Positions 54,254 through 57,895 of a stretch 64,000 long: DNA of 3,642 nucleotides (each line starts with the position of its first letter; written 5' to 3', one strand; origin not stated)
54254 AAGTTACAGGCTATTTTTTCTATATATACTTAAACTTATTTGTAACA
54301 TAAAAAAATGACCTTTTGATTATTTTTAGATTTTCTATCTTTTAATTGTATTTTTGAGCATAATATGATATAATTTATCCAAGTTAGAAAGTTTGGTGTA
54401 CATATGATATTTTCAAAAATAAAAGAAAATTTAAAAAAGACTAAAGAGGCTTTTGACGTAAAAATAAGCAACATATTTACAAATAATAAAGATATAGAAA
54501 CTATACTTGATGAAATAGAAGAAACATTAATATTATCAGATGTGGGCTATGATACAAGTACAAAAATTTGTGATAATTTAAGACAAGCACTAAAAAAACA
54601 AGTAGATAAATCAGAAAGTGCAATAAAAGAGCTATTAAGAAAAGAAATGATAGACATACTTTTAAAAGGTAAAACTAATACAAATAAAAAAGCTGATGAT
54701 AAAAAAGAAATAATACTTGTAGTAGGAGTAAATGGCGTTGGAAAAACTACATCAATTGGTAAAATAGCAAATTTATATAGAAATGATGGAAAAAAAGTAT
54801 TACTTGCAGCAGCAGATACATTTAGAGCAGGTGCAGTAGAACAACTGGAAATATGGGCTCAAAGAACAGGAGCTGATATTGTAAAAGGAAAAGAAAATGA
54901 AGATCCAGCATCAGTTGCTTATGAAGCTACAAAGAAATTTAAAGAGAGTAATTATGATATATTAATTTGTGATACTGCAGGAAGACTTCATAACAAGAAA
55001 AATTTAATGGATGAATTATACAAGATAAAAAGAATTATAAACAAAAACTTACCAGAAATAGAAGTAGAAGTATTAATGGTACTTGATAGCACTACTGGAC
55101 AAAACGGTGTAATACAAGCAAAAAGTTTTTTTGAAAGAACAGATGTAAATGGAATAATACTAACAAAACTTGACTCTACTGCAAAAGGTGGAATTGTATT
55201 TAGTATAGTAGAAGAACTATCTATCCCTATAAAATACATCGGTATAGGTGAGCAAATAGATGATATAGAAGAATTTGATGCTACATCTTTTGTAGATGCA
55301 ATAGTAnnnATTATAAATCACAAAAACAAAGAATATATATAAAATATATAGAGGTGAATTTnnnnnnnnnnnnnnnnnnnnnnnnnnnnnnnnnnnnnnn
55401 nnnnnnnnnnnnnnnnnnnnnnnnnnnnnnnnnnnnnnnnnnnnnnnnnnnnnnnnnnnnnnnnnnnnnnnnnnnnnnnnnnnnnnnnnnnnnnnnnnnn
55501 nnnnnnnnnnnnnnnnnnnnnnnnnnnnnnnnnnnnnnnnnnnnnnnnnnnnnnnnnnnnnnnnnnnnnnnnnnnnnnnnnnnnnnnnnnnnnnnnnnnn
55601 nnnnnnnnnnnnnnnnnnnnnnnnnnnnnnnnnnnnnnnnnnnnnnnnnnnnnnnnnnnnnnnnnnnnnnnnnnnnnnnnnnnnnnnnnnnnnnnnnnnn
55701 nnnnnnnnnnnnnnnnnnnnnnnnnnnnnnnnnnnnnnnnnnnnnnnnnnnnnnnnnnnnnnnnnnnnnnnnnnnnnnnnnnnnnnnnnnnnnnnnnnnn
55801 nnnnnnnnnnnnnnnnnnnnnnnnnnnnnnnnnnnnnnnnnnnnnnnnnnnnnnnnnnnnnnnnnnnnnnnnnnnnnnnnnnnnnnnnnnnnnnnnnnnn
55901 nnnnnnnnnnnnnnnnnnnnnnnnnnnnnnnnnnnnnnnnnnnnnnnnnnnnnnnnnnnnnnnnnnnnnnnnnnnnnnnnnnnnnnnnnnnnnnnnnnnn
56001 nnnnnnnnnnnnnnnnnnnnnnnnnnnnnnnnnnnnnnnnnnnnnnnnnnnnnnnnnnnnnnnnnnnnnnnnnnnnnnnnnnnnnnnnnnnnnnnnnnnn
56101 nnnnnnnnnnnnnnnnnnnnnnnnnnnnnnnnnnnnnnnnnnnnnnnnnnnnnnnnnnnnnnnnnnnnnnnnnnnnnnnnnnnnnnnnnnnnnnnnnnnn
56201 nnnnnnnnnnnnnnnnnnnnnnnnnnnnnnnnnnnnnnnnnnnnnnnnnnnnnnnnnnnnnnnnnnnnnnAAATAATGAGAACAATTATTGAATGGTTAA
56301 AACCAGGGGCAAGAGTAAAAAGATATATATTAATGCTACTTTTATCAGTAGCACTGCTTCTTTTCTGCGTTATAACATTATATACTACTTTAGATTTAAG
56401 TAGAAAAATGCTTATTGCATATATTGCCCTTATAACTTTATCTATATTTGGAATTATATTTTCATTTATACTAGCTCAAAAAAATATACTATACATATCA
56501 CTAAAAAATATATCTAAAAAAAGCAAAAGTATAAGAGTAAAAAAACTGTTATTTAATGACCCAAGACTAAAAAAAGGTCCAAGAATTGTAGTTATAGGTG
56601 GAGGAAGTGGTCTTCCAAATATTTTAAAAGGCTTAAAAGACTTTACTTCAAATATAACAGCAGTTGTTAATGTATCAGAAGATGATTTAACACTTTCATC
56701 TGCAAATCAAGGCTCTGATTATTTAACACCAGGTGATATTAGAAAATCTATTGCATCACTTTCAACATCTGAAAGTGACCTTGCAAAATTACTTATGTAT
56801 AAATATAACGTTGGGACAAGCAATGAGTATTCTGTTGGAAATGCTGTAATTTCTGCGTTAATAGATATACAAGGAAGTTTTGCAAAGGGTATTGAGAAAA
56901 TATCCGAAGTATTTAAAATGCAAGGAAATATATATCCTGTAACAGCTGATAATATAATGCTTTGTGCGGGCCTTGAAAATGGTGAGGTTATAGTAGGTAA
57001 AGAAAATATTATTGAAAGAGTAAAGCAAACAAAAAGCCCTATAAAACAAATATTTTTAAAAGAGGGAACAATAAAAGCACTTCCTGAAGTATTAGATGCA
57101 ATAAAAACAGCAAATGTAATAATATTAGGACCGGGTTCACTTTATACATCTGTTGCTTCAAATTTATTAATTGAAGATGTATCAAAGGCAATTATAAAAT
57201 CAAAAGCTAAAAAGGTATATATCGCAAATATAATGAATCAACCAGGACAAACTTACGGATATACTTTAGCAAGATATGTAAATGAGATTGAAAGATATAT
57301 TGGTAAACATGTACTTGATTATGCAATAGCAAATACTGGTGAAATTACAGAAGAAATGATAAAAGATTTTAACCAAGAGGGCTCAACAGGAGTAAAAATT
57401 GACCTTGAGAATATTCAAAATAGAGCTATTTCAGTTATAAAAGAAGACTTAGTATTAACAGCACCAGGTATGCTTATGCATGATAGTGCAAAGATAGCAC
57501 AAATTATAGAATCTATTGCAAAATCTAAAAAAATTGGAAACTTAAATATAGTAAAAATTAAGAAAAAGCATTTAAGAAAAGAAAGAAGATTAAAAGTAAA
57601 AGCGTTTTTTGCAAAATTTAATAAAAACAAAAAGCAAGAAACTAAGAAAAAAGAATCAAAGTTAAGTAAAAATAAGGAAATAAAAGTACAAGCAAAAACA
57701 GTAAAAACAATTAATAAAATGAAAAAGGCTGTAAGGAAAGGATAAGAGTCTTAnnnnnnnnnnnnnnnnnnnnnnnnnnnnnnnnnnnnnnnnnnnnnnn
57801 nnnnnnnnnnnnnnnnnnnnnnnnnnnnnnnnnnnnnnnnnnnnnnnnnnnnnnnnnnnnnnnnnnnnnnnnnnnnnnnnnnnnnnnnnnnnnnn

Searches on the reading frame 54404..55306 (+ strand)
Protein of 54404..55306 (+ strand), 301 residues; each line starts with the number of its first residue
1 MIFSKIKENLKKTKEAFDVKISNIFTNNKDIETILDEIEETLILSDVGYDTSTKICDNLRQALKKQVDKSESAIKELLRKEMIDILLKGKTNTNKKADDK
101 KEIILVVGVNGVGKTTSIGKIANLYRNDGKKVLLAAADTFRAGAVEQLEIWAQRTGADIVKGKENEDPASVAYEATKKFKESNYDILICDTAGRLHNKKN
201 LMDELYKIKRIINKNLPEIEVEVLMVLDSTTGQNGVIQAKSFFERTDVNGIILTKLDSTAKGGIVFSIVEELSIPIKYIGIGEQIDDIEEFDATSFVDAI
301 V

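Call 17: find_related_loci(query=window:54404-55306:+, collection=genome_contigs, flank=6000)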
Query window:54404-55306:+ (301 aa) in genome_contigs; peptide patterns used: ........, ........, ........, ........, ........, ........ (x = any residue, [..] = any of these).
182 stretches matched a pattern; 12 encode a relative of the query (tblastn E <= 1e-3); 12 distinct loci.
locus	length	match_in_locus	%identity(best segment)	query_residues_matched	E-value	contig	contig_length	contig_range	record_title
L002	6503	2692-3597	78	1-301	9e-157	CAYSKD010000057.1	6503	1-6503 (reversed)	MAG TPA_asm: uncultured Clostridium sp. isolate SRP222994_co1_422 genome assembly, contig: NODE_23951_length_6503_cov_5.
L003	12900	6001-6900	69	1-301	3e-138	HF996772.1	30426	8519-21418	Clostridium sp. CAG:1219 genomic scaffold, scf129, whole genome shotgun sequence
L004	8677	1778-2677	66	1-299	1e-122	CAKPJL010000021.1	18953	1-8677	MAG: uncultured Clostridia bacterium isolate REFINED_METABAT215_TOP10_CONTIGS_1500_ASSEMBLY_K77_MERGED__Hadza_MoBio_hadz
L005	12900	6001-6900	48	2-300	1e-92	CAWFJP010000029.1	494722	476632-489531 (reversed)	MAG: uncultured delta proteobacterium isolate MFD02242.bin.2.64 genome assembly, contig: contig_8798, whole genome shotg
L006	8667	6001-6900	46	2-300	7e-91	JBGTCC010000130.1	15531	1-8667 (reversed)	MAG: Thermodesulfobacteriota bacterium isolate JTS-RE110 k141_6860783, whole genome shotgun sequence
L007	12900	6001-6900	46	2-300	4e-90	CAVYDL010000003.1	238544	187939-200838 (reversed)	MAG: uncultured delta proteobacterium isolate MFD04935.bin.1.83 genome assembly, contig: contig_14351, whole genome shot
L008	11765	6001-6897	51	2-301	2e-88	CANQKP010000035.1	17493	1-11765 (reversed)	MAG: uncultured Monoglobus sp. isolate Lapin-027__bin14 genome assembly, contig: Lapin-027__NODE_2965_length_17493_cov_4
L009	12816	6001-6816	52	28-297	4e-82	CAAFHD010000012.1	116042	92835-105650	MAG TPA_asm: Bacilli bacterium, isolate HGM10900, WGS project CAAFHD010000000 data, contig: SRS146812_6_k99_39804, whole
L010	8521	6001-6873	48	10-297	1e-81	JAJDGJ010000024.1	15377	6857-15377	Erysipelotrichaceae bacterium OttesenSCG-928-M19 AH-928-M19_NODE_24, whole genome shotgun sequence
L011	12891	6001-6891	52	2-300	4e-86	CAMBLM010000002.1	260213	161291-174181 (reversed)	MAG: uncultured Ruminococcus sp. isolate SRR17382107_bin.15_metaWRAP_v1.3_MAG genome assembly, contig: ERZ10544659.6, wh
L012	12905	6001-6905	39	2-300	1e-45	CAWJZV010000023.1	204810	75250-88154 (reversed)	MAG: uncultured delta proteobacterium isolate MFD09730.bin.4.339 genome assembly, contig: contig_35470, whole genome sho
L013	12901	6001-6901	52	2-300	6e-77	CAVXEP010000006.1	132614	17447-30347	MAG: uncultured delta proteobacterium isolate MFD02360.bin.2.146 genome assembly, contig: contig_16310, whole genome sho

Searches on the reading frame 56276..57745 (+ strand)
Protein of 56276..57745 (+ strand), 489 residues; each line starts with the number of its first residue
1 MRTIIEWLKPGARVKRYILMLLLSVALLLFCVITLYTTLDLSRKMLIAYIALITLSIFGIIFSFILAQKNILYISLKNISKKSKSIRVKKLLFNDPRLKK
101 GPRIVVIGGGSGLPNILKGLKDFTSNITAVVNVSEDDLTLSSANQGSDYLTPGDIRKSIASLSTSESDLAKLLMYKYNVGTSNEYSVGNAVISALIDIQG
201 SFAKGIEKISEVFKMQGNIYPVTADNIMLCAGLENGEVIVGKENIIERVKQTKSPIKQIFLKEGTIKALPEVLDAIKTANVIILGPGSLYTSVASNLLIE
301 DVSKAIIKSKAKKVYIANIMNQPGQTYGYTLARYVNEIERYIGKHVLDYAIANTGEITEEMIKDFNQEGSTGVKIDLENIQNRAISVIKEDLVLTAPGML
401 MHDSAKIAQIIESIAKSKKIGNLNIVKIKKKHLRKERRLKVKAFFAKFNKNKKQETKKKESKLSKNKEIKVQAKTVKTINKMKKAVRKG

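Call 20: search_protein_families(library=pfam, proteins=[window:56276-57745:+], max_evalue=0.001)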
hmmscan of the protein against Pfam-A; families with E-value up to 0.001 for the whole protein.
window:56276-57745:+ (489 aa): 1 family
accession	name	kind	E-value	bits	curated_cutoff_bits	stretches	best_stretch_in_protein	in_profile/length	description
PF01933.23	CofD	-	9.4e-82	274.9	30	1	104-393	1-290/290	2-phospho-L-lactate transferase CofD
